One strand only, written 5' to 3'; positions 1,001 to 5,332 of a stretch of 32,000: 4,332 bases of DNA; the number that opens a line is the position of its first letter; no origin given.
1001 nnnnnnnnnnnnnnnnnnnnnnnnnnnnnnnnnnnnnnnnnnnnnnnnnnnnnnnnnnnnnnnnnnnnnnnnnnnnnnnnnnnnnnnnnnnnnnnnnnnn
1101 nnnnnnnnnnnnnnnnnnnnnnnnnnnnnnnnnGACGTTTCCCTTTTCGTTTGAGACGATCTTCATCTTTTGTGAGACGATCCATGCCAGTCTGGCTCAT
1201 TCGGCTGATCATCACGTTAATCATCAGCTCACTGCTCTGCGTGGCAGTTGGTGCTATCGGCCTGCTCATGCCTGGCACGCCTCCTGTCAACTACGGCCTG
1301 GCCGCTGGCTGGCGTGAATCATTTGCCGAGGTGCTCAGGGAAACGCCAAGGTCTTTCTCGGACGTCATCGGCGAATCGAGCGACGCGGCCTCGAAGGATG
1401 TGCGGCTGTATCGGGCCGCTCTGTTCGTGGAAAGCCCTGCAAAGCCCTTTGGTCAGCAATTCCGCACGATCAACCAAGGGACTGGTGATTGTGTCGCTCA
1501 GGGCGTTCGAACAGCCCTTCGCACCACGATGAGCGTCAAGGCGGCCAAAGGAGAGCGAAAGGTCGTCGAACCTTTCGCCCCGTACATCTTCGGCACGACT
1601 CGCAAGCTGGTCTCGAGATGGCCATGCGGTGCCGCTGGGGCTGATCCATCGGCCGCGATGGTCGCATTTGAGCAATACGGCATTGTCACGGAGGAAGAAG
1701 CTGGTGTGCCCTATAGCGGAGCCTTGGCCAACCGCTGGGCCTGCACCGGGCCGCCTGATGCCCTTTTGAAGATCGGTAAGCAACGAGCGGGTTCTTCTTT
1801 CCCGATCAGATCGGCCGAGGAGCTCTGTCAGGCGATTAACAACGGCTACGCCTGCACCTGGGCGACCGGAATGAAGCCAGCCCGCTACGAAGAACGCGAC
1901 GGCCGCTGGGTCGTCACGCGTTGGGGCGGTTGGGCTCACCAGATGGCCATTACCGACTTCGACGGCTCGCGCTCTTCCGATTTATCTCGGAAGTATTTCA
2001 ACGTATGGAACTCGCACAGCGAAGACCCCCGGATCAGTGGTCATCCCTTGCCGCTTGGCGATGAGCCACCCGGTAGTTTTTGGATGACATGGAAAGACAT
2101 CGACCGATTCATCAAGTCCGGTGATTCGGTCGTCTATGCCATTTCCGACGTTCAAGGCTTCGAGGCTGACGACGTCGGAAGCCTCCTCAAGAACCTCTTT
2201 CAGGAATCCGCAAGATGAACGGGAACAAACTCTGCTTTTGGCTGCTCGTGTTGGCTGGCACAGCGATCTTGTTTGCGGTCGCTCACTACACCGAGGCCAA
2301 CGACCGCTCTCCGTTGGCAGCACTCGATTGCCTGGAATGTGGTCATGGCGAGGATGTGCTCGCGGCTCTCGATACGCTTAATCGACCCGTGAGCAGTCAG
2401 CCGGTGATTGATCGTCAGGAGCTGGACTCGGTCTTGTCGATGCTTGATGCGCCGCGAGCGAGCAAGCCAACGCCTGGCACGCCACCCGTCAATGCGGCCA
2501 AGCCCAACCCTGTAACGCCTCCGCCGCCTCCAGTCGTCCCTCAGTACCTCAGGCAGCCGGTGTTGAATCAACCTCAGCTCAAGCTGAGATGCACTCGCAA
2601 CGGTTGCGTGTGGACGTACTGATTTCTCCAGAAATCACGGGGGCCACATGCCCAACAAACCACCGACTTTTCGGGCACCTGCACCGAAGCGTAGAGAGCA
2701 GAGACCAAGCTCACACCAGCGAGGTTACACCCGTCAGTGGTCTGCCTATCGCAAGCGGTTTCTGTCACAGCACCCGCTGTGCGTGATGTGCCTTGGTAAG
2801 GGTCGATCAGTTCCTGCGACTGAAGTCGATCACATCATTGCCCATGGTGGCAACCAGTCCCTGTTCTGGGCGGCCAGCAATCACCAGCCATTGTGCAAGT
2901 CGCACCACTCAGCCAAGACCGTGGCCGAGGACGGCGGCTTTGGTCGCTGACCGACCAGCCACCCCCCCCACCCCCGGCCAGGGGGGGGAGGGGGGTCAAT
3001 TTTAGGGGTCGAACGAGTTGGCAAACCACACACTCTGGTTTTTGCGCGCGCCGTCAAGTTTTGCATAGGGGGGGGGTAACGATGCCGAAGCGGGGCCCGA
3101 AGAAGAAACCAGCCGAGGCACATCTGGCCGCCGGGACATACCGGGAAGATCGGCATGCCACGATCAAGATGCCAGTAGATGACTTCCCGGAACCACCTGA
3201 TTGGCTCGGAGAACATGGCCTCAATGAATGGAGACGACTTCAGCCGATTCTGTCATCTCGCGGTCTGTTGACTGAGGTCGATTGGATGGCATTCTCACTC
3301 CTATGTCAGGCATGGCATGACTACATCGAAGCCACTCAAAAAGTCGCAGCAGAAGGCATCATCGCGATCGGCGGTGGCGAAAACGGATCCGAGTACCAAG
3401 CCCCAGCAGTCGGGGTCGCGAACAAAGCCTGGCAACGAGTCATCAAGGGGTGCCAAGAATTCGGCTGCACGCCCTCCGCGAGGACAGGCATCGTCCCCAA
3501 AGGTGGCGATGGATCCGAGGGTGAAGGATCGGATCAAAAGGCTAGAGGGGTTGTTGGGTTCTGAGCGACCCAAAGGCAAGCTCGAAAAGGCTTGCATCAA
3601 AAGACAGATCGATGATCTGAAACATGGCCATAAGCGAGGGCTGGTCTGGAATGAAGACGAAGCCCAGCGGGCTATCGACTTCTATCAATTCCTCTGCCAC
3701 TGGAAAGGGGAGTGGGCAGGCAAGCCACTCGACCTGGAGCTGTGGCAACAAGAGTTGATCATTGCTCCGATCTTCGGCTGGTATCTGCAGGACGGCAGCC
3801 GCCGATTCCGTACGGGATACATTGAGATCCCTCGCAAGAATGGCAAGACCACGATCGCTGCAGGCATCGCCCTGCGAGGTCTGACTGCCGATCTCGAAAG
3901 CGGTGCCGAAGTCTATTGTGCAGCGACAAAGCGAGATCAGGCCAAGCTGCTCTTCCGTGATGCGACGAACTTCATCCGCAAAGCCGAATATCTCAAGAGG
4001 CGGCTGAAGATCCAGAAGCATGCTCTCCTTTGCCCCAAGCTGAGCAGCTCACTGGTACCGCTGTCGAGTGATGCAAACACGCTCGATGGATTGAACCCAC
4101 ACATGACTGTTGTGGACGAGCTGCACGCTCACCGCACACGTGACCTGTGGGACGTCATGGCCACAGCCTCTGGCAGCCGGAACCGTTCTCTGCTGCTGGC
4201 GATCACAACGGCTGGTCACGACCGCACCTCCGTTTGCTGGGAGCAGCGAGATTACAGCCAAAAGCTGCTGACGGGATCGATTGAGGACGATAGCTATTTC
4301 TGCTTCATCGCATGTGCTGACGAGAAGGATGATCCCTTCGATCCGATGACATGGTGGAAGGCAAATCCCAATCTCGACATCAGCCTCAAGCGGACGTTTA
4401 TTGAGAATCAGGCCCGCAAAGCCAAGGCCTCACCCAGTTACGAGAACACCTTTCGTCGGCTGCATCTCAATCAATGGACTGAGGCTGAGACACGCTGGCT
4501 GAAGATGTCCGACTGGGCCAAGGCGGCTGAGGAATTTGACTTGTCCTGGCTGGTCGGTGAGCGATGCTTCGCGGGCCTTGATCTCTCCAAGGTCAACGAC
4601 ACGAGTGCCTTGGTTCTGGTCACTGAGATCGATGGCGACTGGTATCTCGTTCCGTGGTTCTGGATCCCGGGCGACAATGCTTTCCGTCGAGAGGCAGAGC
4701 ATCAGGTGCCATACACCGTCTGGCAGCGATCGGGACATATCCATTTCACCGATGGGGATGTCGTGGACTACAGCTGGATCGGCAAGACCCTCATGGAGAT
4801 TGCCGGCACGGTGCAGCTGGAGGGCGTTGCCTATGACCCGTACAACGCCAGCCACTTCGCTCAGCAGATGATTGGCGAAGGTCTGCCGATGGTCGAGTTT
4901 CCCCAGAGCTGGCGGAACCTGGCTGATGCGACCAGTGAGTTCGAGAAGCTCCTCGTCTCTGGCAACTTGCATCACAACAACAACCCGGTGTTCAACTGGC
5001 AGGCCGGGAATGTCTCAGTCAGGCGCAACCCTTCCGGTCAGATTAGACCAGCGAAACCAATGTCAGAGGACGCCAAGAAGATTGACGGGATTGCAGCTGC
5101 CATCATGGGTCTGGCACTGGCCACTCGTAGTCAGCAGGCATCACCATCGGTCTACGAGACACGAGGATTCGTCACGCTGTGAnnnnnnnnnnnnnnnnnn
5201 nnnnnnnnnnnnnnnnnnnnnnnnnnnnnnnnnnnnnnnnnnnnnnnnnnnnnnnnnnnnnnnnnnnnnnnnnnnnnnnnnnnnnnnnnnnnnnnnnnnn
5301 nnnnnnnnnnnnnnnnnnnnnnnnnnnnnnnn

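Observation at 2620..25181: Six dispersed exact copies of an 18-bp palindrome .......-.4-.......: candidate genome-wide operator (stoperator / KorB-operator-like) network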

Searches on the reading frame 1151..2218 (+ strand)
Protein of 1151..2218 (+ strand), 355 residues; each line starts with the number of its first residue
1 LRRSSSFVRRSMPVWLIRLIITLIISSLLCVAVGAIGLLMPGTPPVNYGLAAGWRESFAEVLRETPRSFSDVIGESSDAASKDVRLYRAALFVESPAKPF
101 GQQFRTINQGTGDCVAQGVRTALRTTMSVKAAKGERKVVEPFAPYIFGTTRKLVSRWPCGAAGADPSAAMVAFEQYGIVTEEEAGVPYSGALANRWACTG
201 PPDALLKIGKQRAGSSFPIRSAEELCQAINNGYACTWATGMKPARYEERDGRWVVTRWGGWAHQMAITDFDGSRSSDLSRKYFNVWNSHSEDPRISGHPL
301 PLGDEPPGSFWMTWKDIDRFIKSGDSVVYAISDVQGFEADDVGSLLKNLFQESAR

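Call 8: search_protein_families(library=pfam, proteins=[window:1151-2218:+], max_evalue=0.01)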
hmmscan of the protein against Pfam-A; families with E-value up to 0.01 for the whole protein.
window:1151-2218:+ (355 aa): 0 families

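Call 22: find_encoding_contigs(protein=window:1151-2218:+, flank=10000, max_places=10)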
Protein window:1151-2218:+ (355 aa): no gene with exactly this product is on record in the collection.

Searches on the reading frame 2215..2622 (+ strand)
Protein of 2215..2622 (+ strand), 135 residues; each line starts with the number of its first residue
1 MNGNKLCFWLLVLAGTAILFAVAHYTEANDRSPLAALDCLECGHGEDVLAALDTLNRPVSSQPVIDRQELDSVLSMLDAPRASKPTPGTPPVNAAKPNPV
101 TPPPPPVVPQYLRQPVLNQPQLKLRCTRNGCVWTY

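Call 8: search_protein_families(library=pfam, proteins=[window:2215-2622:+], max_evalue=0.01)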
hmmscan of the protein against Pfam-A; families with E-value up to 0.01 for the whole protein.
window:2215-2622:+ (135 aa): 0 families

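Call 96: search_protein_families(library=phrogs, proteins=[window:2215-2622:+], max_evalue=0.001)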
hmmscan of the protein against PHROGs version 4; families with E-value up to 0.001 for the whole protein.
window:2215-2622:+ (135 aa): 0 families

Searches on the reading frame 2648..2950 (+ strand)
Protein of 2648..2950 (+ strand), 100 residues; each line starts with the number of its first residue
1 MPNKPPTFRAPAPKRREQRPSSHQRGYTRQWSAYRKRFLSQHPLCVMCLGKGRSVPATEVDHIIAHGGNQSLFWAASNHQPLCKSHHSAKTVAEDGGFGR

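Call 8: search_protein_families(library=pfam, proteins=[window:2648-2950:+], max_evalue=0.01)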
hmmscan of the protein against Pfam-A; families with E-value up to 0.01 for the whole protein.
window:2648-2950:+ (100 aa): 1 family
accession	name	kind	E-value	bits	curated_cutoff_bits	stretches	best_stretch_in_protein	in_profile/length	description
PF01844.29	HNH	-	7.3e-05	23.3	21.4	1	45-91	1-45/47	HNH endonuclease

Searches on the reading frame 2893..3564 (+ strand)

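Call 8: search_protein_families(library=pfam, proteins=[window:2893-3564:+], max_evalue=0.01)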
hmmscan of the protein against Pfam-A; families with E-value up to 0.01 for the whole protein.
window:2893-3564:+ (223 aa): 1 family
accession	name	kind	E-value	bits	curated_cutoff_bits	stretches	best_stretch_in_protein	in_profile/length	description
PF05119.17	Terminase_4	-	4.3e-24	85.2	24.7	1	111-203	3-94/98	Phage terminase, small subunit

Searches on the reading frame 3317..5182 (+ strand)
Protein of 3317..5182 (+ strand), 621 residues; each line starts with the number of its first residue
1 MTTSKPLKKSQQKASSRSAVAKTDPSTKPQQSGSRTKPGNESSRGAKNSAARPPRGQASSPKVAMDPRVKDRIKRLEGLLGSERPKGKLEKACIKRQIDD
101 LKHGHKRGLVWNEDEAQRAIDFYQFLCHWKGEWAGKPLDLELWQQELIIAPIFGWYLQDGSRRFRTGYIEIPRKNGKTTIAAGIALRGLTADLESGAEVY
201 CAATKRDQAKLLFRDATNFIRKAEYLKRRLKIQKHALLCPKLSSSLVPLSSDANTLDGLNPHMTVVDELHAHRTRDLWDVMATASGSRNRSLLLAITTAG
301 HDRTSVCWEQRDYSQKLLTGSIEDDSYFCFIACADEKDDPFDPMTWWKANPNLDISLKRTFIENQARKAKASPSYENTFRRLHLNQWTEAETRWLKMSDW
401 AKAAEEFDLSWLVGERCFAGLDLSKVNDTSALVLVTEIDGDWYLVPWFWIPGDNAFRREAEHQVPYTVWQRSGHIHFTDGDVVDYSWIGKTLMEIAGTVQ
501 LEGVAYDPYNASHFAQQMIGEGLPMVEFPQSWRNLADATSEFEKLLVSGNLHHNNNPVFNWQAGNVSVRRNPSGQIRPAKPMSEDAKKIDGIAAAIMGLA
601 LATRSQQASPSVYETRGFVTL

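Call 8: search_protein_families(library=pfam, proteins=[window:3317-5182:+], max_evalue=0.01)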
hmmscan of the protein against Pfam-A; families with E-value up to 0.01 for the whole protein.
window:3317-5182:+ (621 aa): 2 families
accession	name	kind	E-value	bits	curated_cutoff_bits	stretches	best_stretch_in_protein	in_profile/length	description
PF20441.4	TerL_nuclease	-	1.7e-47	162.4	24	1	322-602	2-282/286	Terminase large subunit, endonuclease domain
PF03354.21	TerL_ATPase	-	1.4e-31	110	23.7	1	145-315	3-177/178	Terminase large subunit, ATPase domain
